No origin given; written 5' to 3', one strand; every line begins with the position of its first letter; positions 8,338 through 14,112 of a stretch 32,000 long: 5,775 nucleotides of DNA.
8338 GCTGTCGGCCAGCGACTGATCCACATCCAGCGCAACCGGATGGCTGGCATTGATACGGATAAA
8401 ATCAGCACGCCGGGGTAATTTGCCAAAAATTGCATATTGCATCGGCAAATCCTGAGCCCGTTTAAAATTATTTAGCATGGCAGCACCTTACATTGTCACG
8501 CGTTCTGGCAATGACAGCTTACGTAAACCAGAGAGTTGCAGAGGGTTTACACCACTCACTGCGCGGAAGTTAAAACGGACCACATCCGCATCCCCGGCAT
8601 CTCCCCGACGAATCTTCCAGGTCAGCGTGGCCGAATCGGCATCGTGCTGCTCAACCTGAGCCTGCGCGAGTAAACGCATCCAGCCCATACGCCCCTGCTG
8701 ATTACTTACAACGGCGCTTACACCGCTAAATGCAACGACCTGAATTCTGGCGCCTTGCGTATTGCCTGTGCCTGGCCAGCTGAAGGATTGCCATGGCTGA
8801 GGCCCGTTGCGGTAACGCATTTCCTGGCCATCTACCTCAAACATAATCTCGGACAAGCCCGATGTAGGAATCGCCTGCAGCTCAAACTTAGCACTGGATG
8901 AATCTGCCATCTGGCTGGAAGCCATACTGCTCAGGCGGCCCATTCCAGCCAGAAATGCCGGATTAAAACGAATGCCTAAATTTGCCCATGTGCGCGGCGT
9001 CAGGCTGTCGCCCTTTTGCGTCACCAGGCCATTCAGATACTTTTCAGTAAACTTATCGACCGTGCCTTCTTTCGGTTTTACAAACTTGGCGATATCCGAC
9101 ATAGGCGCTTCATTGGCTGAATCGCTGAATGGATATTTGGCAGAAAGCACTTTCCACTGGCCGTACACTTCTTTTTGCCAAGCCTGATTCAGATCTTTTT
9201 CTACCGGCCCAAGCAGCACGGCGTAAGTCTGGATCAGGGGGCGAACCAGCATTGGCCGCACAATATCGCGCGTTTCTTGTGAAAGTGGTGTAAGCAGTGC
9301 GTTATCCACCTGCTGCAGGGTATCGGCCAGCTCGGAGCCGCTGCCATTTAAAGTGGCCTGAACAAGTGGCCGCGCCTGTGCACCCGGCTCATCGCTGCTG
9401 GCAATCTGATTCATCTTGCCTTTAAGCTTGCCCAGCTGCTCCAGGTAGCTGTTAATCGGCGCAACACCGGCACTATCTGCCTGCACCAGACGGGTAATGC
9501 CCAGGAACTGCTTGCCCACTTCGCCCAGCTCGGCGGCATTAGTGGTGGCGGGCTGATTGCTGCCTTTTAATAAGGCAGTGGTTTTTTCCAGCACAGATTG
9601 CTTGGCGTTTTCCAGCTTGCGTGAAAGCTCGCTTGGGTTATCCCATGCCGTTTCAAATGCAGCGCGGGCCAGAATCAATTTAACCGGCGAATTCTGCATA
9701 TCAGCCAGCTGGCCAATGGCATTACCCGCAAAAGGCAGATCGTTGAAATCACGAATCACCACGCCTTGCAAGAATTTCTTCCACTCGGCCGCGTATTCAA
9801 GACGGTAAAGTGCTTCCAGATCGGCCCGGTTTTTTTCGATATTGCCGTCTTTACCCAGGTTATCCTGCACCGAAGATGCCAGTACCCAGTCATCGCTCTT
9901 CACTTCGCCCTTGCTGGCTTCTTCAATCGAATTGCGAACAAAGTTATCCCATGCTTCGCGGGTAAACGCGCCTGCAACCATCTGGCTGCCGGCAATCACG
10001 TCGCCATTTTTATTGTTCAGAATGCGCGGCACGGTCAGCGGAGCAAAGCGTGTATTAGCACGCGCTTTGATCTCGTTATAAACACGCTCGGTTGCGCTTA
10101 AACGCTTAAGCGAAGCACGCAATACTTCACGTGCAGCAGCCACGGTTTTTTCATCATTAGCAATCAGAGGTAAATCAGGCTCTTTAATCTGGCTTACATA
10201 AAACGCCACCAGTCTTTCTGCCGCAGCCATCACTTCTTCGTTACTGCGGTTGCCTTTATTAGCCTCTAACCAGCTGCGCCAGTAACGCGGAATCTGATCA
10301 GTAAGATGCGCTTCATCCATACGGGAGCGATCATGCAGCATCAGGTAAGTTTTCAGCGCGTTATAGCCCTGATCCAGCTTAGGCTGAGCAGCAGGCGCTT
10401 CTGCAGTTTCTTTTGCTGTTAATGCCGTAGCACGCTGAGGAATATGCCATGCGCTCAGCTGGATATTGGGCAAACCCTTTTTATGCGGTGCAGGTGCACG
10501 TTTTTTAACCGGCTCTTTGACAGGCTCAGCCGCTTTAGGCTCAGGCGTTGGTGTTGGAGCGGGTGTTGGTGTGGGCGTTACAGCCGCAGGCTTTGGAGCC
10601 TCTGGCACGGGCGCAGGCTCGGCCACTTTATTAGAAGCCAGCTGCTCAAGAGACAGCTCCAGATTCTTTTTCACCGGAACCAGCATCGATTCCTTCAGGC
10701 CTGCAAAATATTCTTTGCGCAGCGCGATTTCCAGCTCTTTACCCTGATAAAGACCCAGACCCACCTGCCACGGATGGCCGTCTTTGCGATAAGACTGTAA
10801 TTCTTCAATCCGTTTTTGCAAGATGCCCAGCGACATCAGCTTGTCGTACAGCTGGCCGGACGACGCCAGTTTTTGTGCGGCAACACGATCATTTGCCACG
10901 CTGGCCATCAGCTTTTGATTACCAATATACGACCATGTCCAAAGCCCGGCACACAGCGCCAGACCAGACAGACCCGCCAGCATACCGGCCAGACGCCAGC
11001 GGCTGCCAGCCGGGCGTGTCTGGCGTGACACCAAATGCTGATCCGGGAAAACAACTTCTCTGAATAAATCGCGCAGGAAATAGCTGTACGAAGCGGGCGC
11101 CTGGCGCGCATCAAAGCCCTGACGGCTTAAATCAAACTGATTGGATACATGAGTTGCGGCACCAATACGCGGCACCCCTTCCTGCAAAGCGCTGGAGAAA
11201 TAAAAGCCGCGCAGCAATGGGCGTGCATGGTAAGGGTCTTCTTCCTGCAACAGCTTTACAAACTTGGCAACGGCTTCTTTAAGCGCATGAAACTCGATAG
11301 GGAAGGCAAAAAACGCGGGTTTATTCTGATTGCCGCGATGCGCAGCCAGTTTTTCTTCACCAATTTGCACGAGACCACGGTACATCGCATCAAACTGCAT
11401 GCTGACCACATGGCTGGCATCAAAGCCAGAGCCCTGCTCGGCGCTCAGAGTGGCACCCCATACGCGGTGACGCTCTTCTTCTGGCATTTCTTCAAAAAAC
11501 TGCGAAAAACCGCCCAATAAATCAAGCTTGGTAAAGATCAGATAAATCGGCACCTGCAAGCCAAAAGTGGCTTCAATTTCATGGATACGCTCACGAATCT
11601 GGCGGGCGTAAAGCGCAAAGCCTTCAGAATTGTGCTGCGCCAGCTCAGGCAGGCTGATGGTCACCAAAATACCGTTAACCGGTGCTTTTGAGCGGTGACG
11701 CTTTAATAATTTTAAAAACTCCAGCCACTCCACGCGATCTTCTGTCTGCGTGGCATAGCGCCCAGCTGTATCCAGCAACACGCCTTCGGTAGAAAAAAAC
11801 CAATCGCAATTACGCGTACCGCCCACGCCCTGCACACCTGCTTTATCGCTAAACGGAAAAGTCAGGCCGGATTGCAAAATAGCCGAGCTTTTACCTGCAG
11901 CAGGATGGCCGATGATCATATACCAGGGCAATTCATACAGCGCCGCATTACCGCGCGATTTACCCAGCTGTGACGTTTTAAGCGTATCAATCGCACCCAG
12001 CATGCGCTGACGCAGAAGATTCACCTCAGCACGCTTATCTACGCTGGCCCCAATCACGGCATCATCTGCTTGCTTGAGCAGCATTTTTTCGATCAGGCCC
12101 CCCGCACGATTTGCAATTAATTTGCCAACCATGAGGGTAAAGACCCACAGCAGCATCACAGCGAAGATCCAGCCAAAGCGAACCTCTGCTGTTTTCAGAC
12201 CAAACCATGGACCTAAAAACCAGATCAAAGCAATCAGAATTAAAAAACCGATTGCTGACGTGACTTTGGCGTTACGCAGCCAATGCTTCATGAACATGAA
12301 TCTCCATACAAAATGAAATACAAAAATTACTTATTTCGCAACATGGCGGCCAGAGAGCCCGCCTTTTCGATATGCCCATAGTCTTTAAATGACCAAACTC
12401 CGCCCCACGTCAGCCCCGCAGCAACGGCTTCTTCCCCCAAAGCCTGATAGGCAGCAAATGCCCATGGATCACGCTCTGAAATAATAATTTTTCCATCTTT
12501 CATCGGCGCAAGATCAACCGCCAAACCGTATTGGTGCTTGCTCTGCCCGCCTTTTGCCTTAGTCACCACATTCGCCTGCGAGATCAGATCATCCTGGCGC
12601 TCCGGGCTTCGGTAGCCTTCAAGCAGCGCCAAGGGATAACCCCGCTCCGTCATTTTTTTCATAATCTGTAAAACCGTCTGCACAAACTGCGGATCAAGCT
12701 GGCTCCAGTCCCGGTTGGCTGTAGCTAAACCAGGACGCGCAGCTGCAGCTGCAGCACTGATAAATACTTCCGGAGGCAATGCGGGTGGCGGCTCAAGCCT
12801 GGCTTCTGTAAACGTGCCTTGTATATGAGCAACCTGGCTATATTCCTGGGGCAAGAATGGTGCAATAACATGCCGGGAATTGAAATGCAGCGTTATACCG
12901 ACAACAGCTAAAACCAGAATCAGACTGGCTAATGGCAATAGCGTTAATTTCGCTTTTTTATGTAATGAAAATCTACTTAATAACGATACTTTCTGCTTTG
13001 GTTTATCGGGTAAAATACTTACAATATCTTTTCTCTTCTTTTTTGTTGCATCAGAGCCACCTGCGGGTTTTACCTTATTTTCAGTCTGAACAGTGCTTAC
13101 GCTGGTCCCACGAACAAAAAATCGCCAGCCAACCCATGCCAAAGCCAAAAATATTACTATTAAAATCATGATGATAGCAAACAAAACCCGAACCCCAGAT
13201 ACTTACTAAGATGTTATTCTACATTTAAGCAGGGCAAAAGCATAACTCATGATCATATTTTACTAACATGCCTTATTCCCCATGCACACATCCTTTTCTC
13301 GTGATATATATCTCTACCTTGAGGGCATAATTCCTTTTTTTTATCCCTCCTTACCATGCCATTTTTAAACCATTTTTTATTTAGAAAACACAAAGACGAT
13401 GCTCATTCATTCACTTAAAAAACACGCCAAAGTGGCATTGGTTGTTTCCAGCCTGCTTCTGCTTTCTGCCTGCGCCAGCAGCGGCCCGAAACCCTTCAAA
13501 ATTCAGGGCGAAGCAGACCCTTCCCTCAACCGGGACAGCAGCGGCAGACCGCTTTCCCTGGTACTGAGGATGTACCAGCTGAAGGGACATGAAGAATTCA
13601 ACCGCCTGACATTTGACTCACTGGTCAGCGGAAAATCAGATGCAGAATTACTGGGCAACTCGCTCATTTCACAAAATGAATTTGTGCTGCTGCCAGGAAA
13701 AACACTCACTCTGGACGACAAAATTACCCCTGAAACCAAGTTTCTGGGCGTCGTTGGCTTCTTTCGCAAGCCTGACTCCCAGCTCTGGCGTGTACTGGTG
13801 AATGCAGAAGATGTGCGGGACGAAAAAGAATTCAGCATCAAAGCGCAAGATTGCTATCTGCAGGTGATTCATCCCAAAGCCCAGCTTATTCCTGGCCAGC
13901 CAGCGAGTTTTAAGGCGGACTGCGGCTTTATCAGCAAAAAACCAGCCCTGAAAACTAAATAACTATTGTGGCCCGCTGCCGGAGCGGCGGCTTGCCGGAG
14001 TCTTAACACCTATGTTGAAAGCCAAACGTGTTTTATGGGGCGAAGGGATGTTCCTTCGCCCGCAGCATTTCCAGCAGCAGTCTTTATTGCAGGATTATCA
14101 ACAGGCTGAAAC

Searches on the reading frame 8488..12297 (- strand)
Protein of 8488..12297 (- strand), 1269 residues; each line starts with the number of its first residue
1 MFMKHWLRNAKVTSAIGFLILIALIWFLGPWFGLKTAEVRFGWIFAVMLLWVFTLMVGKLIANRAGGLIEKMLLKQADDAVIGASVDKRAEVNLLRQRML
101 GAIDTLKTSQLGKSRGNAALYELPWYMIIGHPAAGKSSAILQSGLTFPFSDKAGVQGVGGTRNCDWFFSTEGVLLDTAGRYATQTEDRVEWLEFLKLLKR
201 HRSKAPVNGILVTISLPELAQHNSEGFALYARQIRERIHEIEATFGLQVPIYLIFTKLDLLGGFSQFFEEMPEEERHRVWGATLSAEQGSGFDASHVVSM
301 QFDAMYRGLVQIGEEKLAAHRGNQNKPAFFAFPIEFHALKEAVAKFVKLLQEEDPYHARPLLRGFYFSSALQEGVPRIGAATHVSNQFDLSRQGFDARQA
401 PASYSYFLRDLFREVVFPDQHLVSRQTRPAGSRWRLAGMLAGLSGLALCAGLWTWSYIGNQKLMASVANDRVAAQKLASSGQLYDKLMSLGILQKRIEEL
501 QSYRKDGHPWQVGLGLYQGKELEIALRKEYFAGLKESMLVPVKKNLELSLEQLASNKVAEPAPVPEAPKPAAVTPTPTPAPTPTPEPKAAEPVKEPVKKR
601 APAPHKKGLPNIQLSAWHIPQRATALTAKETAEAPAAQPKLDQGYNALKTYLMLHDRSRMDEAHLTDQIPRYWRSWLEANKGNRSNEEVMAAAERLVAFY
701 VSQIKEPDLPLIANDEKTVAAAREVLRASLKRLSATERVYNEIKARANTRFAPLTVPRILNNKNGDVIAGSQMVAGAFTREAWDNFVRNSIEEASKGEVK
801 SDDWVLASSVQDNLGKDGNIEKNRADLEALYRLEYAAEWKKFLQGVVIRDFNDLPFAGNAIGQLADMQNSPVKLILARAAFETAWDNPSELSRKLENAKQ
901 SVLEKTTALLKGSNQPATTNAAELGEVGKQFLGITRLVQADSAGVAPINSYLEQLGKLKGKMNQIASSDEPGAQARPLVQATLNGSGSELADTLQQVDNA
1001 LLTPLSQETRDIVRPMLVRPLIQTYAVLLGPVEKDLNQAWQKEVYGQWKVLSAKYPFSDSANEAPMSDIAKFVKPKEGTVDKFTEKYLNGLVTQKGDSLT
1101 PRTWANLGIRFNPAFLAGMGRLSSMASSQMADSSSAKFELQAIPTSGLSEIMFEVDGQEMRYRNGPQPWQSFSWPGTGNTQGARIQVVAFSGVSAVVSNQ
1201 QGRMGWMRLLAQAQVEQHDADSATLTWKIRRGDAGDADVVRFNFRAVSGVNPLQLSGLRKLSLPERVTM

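Call 14: search_protein_families(library=pfam, proteins=[window:8488-12297:-], max_evalue=0.001)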
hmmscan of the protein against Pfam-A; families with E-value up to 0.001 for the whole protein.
window:8488-12297:- (1269 aa): 4 families
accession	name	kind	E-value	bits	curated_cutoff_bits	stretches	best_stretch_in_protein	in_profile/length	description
PF14331.11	IcmF-related_N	-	1.1e-80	271.1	25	1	185-441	2-258/259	IcmF-related N-terminal domain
PF06761.17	IcmF-related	-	1.4e-62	212.4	27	1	489-883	3-307/308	Intracellular multiplication and human macrophage-killing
PF06744.18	IcmF_C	-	1.9e-24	86.3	26.7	1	1138-1236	1-94/106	Type VI secretion protein IcmF C2-like domain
PF21070.2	IcmF_helical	-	3.7e-20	72.5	24.1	1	1031-1131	1-102/106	Type VI secretion protein IcmF helical domain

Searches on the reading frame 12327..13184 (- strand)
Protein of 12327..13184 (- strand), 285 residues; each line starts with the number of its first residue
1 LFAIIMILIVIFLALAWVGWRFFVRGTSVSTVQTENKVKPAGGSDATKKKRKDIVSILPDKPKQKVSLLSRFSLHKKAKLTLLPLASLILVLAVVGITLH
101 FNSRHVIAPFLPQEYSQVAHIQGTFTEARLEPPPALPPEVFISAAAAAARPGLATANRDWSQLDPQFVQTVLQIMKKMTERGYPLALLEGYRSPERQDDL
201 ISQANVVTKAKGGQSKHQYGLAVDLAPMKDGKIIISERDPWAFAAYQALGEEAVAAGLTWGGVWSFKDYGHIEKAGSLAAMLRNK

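Call 14: search_protein_families(library=pfam, proteins=[window:12327-13184:-], max_evalue=0.001)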
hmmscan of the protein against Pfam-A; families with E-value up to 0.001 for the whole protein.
window:12327-13184:- (285 aa): 3 families
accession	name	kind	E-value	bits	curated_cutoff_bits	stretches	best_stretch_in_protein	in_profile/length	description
PF13539.11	Peptidase_M15_4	-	8.1e-14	52.4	25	1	210-274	3-70/70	D-alanyl-D-alanine carboxypeptidase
PF02557.22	VanY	-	6e-09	36.2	25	1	162-235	3-84/132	D-alanyl-D-alanine carboxypeptidase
PF05951.18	Peptidase_M15_2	-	0.0006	20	27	1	160-225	50-110/153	Bacterial protein of unknown function (DUF882)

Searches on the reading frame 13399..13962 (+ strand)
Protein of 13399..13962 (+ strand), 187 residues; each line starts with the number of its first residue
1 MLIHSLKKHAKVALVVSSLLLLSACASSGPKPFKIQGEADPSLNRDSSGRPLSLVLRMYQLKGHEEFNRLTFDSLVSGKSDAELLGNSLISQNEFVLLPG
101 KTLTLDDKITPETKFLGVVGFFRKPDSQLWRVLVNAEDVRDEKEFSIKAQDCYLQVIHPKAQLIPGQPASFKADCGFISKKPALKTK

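Call 14: search_protein_families(library=pfam, proteins=[window:13399-13962:+], max_evalue=0.001)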
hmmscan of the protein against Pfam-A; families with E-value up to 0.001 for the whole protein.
window:13399-13962:+ (187 aa): 1 family
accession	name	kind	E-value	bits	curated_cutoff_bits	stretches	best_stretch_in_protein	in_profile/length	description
PF12790.13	T6SS-SciN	-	2.6e-27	95.4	27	1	34-151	4-119/120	Type VI secretion lipoprotein, VasD, EvfM, TssJ, VC_A0113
